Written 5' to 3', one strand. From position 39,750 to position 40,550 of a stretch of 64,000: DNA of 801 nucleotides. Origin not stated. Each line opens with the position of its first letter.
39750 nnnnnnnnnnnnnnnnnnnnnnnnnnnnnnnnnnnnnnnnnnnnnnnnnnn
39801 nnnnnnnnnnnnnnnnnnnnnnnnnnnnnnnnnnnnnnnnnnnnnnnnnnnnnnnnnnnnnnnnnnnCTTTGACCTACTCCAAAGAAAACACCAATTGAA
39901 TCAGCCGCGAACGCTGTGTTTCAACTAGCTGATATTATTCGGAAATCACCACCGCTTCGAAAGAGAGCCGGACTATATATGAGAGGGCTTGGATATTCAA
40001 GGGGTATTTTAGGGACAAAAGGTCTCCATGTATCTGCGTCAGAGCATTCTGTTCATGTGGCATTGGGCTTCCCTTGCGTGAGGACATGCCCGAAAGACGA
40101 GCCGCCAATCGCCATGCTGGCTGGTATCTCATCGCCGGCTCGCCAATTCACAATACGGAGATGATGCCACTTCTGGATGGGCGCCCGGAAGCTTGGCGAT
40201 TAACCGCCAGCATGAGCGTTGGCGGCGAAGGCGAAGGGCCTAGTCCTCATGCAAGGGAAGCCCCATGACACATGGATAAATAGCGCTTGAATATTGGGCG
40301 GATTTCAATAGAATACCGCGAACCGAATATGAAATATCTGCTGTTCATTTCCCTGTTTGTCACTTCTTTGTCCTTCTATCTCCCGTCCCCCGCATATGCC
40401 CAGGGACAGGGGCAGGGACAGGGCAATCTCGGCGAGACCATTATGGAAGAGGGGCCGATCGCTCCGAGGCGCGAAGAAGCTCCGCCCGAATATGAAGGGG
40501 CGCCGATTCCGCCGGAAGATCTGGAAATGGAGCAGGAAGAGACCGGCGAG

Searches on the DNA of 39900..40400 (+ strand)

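Call 31: search_rna_families(source=window, start=39900, end=40400, threshold=evalue, max_evalue=10)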
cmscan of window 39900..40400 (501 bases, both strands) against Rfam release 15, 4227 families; matches with E-value up to 10: 1.
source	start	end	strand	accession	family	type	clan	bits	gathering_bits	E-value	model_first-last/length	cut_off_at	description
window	39902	39922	-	RF03139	S4-Bacteroidia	Cis-reg; leader;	CL00119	12.9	34.7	5.5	1-34/34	no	S4-Bacteroidia ribosomal protein leader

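Call 76: build_rna_model(alignment_id=A4)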
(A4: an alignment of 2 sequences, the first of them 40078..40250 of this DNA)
Model R1 built from alignment A4 (2 sequences, 177 columns); structure: RNAalifold consensus.
model positions 177; base pairs 40; branch points 1; effective number of sequences 1.09; information 0.589 bits per position. Calibrated on 0.2 Mb of random sequence (short: E-values are rough).
structure used (alignment columns):
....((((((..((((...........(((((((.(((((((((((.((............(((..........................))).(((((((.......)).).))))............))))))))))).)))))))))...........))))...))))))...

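Call 77: search_with_rna_model(model_id=R1, sources=[window, L007, L008, L011, L013, L061, L062, L063, L065, L072, L073, L074, L075, L076], max_evalue=10)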
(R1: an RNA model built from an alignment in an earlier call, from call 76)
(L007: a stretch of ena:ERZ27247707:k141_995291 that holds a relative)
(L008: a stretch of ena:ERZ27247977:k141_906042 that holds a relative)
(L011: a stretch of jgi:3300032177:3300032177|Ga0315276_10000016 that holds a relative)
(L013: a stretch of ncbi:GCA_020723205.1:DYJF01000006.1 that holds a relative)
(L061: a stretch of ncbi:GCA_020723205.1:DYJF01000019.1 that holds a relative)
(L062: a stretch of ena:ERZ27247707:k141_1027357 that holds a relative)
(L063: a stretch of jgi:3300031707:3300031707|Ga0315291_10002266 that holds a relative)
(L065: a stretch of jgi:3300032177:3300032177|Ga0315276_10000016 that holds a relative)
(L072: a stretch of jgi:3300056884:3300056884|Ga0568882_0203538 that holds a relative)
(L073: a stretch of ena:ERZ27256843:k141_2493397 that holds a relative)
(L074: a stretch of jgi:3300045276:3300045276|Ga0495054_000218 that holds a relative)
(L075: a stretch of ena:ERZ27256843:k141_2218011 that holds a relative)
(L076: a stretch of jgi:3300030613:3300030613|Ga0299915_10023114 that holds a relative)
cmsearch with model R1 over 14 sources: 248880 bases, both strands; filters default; matches with E-value up to 10: 11.
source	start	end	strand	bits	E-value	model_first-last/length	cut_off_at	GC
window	40076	40251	+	200.4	3.1e-48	1-177/177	no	0.61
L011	20320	20492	+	191.3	5.8e-46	1-177/177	no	0.59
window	40077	40252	-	31.6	7.2e-06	1-177/177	no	0.61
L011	20321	20493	-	29.8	2e-05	1-177/177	no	0.59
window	4152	4193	-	20.4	0.0046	1-177/177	no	0.62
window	35458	35530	-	11.9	0.63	1-177/177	no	0.64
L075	6590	6650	+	8.8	3.9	1-177/177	no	0.61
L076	3653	3713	+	8.8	3.9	1-177/177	no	0.61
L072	1038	1085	+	8.6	4.3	28-160/177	no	0.79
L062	4813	4960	+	8.1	5.7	1-177/177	no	0.61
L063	4794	4941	+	8.1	5.7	1-177/177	no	0.61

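Call 86: search_dna_similar(query=window:40041-40287:+, collection=plasmids, mode=distant, max_evalue=0.01, max_rows=10)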
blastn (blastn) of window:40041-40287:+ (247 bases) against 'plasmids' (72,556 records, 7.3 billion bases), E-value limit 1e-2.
No match.

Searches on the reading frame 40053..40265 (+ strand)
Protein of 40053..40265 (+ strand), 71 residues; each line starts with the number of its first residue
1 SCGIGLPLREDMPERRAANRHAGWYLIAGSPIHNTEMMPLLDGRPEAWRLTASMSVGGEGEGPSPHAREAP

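Call 60: search_protein_representatives(protein=window:40053-40265:+)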
Query: 71 residues. Proteins with E-value up to 0.001 (for the whole library): 4; up to 1e-10: 0; up to 1e-30: 0. The best 4 are listed.
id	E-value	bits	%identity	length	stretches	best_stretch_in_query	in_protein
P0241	1.2e-08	51.2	45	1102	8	22-44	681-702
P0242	1.6e-06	44.4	34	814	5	31-65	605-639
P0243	5.5e-04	36.3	31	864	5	10-36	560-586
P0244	8.6e-04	35.7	33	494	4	22-67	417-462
